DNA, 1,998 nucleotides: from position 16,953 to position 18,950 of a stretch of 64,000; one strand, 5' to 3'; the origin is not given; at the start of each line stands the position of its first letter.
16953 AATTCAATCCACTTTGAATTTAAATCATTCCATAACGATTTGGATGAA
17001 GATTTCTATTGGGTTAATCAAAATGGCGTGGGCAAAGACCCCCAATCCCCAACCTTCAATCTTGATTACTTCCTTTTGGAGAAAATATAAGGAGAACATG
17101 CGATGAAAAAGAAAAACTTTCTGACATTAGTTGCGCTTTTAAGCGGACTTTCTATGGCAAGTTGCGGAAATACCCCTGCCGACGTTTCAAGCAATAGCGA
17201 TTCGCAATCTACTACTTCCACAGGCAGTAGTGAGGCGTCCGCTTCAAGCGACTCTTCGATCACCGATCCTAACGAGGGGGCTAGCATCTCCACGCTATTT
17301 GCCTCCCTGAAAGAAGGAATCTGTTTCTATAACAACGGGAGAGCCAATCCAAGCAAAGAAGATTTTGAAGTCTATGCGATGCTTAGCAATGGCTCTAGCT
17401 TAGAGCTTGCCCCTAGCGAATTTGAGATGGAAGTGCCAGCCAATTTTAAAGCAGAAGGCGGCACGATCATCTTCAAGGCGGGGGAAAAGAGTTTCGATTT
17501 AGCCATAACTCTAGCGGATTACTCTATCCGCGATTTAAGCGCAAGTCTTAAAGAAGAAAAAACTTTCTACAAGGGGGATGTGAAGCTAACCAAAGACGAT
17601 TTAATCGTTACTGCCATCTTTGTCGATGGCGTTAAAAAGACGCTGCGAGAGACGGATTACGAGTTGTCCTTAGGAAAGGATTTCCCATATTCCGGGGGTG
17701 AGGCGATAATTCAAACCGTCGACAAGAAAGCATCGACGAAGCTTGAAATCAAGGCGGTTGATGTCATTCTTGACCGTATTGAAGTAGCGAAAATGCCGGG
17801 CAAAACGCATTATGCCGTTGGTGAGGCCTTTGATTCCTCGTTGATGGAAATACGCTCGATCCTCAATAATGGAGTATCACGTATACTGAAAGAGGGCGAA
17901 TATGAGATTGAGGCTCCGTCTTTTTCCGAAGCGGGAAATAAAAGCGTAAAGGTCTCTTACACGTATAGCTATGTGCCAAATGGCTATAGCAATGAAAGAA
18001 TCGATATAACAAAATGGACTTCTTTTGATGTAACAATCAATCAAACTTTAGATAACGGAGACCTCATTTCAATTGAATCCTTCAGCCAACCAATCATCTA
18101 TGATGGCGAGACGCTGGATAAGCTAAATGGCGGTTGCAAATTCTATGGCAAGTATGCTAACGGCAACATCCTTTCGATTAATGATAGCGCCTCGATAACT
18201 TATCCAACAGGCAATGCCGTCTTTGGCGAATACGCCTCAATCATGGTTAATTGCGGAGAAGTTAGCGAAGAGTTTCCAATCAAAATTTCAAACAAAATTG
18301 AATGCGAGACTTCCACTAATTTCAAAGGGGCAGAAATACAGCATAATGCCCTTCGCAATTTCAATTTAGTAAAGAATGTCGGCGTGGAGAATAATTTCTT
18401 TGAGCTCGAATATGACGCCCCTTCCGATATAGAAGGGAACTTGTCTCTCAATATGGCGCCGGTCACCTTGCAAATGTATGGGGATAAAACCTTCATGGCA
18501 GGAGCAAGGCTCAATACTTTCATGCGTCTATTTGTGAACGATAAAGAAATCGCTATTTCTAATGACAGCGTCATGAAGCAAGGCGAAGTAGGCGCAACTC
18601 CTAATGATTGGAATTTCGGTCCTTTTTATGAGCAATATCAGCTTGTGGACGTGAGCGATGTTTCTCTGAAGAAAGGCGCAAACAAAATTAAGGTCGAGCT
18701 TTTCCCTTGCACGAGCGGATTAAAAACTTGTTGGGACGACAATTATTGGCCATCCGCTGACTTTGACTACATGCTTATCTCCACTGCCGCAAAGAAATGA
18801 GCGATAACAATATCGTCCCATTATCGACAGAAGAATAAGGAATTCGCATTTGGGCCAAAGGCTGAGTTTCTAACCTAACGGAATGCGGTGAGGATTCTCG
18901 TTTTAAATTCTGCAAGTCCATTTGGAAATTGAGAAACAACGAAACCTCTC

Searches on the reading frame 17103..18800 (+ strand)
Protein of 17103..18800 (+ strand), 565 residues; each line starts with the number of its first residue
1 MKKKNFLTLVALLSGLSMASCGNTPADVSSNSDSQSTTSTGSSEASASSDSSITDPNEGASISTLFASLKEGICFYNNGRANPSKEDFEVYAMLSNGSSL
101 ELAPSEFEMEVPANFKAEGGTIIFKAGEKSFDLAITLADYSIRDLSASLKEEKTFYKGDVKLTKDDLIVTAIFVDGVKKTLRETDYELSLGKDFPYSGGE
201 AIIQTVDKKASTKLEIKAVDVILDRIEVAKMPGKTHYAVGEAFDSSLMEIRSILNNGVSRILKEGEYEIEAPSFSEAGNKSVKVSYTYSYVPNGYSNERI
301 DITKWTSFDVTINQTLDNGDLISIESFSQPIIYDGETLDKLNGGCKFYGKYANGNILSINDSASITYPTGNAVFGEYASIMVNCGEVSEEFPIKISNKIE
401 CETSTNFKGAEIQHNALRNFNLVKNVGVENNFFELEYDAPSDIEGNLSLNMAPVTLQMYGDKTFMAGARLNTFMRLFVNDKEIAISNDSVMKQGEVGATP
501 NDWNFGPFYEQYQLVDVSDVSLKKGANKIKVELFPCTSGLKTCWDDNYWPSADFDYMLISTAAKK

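Call 29: search_protein_families(library=pfam, max_evalue=0.00001, proteins=[window:17103-18800:+])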
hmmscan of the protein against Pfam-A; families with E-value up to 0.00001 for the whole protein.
window:17103-18800:+ (565 aa): 1 family
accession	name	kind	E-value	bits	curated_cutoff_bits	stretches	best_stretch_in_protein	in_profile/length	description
PF07523.18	Big_3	-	2.9e-08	34.3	21.2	0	232-287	3-58/68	Bacterial Ig-like domain (group 3)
